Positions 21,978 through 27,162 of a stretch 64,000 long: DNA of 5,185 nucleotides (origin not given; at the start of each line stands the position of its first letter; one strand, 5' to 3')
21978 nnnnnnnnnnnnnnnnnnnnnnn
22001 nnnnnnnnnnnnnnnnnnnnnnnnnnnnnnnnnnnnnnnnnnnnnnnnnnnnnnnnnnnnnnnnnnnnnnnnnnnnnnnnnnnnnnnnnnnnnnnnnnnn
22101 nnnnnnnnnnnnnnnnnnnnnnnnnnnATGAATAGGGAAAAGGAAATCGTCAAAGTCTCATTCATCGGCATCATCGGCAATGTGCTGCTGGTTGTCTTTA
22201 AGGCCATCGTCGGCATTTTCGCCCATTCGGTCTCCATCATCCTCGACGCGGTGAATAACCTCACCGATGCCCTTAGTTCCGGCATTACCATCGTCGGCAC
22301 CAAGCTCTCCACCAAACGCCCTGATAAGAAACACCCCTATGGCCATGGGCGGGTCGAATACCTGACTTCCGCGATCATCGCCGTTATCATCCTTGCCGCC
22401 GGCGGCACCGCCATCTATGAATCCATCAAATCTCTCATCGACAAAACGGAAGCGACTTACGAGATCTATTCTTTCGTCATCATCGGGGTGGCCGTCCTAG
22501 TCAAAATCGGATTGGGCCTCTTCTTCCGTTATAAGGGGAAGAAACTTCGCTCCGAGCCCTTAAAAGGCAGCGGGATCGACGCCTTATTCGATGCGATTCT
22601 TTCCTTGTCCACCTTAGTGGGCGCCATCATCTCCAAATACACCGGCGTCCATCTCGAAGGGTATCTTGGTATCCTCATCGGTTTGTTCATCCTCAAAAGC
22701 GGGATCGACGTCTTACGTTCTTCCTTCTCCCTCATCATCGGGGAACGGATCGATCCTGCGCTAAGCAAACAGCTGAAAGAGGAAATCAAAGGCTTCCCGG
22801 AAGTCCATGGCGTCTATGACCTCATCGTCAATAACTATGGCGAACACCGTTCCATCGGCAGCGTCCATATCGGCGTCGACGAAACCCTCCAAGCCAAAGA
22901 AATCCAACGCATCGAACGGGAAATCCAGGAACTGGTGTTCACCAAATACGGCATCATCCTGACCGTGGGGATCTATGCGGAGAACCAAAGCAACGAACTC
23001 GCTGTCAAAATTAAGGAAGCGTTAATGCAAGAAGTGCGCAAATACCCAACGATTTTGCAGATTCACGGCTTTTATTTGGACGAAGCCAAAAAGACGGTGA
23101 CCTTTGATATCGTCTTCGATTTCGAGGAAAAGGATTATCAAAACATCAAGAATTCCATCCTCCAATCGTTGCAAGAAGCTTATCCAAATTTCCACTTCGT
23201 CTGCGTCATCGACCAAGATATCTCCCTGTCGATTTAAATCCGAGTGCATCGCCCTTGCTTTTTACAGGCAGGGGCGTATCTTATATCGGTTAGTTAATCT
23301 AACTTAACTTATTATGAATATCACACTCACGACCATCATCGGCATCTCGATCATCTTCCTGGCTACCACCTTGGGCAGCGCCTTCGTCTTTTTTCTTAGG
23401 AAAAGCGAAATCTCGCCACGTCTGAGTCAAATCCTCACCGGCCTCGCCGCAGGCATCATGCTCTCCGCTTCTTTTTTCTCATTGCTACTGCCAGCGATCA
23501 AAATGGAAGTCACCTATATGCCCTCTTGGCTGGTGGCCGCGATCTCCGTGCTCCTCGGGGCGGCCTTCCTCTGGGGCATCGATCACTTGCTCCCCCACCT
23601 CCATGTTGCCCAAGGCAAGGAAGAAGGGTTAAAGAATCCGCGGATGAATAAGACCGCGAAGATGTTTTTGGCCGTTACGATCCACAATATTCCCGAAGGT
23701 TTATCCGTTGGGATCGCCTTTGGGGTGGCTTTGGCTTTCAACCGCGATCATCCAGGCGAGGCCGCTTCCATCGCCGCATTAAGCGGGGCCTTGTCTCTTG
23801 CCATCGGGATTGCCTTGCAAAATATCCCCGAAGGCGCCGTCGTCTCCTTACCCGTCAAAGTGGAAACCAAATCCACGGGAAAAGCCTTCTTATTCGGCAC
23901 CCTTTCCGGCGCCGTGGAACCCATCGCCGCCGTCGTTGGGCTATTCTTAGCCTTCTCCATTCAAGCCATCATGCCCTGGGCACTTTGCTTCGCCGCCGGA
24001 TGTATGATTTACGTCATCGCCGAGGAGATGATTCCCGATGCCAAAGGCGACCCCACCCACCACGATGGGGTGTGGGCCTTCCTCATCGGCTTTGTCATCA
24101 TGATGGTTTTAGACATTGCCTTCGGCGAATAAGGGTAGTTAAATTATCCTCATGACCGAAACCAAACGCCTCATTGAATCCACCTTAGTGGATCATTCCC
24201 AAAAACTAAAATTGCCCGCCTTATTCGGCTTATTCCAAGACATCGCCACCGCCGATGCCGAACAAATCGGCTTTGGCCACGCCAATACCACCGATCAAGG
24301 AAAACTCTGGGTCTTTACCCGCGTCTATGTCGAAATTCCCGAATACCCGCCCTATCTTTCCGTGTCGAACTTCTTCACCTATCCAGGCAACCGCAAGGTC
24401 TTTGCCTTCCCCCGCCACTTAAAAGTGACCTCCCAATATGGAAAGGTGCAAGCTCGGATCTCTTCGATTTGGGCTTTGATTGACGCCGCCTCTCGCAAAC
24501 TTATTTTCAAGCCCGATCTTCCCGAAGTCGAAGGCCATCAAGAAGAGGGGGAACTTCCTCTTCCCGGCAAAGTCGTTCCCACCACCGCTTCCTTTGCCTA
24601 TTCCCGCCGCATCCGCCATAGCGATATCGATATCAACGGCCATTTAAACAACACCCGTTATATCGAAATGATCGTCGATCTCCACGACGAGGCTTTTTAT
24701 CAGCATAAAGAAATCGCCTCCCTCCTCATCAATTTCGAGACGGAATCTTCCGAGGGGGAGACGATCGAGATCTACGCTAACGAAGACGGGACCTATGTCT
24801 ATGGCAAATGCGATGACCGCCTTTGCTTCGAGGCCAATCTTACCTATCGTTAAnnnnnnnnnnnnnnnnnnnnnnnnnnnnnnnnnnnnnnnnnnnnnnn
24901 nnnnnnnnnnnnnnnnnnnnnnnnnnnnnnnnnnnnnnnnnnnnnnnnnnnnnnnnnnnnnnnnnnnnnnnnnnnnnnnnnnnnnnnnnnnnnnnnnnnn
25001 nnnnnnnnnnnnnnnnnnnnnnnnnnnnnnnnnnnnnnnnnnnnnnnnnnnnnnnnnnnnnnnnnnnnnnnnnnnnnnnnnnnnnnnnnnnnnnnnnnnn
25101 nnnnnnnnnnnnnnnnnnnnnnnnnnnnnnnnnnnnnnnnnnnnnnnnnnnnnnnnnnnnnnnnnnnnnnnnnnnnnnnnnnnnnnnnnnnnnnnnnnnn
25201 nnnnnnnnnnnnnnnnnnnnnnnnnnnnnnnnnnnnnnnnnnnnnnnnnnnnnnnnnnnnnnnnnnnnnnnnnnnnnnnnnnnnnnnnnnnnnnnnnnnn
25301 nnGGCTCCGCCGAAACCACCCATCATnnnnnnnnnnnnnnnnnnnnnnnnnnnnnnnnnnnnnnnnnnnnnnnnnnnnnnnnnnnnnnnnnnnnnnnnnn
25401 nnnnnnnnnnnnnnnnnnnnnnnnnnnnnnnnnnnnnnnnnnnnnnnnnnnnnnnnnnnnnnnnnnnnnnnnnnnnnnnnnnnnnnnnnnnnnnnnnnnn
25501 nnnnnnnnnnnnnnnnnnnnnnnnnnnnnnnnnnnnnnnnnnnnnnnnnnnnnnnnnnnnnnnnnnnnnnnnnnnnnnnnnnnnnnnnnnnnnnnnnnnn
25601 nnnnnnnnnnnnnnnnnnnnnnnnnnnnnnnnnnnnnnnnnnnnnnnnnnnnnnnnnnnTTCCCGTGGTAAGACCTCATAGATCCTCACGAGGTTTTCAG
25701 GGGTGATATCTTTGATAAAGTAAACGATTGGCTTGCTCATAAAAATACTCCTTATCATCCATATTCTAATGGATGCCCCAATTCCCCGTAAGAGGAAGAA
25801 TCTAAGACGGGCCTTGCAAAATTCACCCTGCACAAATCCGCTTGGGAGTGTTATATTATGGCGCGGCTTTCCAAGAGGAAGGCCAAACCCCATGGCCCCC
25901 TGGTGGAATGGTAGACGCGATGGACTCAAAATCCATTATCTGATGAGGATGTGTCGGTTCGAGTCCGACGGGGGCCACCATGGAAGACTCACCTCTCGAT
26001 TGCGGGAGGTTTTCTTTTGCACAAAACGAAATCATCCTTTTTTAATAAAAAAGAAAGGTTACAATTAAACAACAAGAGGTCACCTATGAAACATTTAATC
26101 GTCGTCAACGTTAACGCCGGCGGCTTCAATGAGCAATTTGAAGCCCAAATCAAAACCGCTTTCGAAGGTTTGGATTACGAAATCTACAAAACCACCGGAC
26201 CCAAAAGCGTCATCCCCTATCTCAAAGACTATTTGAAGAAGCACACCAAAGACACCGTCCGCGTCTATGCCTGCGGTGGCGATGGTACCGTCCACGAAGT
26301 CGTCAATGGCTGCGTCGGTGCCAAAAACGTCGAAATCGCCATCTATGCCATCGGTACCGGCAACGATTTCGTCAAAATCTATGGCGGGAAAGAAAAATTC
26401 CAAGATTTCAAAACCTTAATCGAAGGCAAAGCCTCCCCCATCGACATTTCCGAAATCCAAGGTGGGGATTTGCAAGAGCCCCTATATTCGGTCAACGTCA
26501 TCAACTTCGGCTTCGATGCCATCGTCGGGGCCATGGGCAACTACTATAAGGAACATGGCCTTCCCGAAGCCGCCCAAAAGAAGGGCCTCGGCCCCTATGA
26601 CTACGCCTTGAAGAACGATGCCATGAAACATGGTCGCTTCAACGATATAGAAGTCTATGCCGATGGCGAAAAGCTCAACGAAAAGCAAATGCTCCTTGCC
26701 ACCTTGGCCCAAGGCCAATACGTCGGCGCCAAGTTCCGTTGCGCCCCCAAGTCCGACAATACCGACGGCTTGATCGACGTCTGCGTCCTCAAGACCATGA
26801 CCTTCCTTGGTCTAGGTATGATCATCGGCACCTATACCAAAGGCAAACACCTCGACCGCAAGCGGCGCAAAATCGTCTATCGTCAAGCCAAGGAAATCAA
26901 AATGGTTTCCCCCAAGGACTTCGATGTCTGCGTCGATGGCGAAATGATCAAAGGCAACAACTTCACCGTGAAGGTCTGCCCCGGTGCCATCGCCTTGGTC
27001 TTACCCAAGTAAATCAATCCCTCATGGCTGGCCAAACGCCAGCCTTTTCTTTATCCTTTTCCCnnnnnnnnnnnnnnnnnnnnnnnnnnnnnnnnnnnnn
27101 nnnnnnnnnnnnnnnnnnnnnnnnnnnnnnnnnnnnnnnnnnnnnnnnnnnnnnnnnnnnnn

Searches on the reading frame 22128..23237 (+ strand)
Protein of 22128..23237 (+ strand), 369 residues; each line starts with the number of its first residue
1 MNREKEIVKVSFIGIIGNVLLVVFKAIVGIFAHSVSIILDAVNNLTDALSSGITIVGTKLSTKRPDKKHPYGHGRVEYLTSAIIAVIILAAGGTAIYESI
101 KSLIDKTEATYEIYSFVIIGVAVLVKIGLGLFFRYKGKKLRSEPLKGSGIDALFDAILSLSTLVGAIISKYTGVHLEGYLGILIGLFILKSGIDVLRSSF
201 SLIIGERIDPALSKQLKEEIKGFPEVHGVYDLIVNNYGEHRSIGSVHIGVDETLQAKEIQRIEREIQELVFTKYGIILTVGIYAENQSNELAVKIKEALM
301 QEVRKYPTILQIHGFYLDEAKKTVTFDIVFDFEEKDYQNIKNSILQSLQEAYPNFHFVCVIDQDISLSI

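Call 82: search_protein_families(library=pfam, proteins=[window:22128-23237:+], max_evalue=0.0001)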
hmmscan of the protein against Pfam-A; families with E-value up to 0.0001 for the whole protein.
window:22128-23237:+ (369 aa): 2 families
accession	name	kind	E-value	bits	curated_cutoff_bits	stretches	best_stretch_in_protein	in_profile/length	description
PF01545.26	Cation_efflux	-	5.5e-41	141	26.6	1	12-203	2-197/198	Cation efflux family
PF16916.11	ZT_dimer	-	1.8e-08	34.7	26.7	1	212-281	5-72/78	Dimerisation domain of Zinc Transporter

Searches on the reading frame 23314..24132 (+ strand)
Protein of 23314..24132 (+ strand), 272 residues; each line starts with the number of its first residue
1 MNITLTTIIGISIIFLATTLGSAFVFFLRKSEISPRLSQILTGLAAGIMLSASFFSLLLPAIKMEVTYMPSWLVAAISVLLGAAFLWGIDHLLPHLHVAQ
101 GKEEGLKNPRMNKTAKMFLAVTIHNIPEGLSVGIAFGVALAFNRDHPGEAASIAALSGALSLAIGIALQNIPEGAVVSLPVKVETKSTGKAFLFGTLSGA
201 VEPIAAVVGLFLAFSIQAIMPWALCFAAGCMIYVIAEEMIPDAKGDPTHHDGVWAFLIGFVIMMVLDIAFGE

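Call 82: search_protein_families(library=pfam, proteins=[window:23314-24132:+], max_evalue=0.0001)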
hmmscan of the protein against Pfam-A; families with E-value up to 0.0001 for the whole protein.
window:23314-24132:+ (272 aa): 1 family
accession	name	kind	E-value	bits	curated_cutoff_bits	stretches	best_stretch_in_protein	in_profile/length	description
PF02535.28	Zip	-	5.6e-22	78.8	35.1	2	156-266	202-322/323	ZIP Zinc transporter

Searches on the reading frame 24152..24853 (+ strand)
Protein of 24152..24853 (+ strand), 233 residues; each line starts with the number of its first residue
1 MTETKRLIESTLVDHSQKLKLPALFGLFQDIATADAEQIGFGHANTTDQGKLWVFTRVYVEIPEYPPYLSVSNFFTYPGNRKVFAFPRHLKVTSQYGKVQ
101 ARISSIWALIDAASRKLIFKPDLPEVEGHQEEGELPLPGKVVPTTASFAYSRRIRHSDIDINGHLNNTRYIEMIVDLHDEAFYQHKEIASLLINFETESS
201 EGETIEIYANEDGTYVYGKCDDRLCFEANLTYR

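Call 82: search_protein_families(library=pfam, proteins=[window:24152-24853:+], max_evalue=0.0001)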
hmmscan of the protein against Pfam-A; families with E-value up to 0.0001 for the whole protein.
window:24152-24853:+ (233 aa): 2 families
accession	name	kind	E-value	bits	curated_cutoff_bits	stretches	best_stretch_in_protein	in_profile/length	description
PF20791.3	Acyl-ACP_TE_C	-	2.3e-14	53.8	21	1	149-212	9-72/101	Acyl-ACP thioesterase C-terminal domain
PF01643.23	Acyl-ACP_TE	-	6e-13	49.1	23.7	1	7-117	9-120/131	Acyl-ACP thioesterase N-terminal domain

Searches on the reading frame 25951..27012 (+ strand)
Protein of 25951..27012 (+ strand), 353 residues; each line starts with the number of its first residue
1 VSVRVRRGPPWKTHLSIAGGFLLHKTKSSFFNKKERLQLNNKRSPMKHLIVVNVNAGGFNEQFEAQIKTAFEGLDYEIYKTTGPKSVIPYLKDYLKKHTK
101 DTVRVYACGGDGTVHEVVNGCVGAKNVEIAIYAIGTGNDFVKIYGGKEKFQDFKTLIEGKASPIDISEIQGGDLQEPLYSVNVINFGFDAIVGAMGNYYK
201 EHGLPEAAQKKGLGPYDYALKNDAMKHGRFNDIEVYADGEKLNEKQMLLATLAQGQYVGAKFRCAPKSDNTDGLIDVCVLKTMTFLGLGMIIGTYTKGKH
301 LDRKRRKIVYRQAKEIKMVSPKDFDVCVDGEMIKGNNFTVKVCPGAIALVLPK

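Call 82: search_protein_families(library=pfam, proteins=[window:25951-27012:+], max_evalue=0.0001)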
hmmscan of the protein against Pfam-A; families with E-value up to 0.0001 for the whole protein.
window:25951-27012:+ (353 aa): 2 families
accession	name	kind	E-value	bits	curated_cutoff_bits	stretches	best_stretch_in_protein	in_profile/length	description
PF00781.29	DAGK_cat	-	1.8e-17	63.5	23.6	1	49-168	3-124/125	Diacylglycerol kinase catalytic domain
PF19279.4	YegS_C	-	1.6e-13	51.1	27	1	223-350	33-157/158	YegS C-terminal NAD kinase beta sandwich-like domain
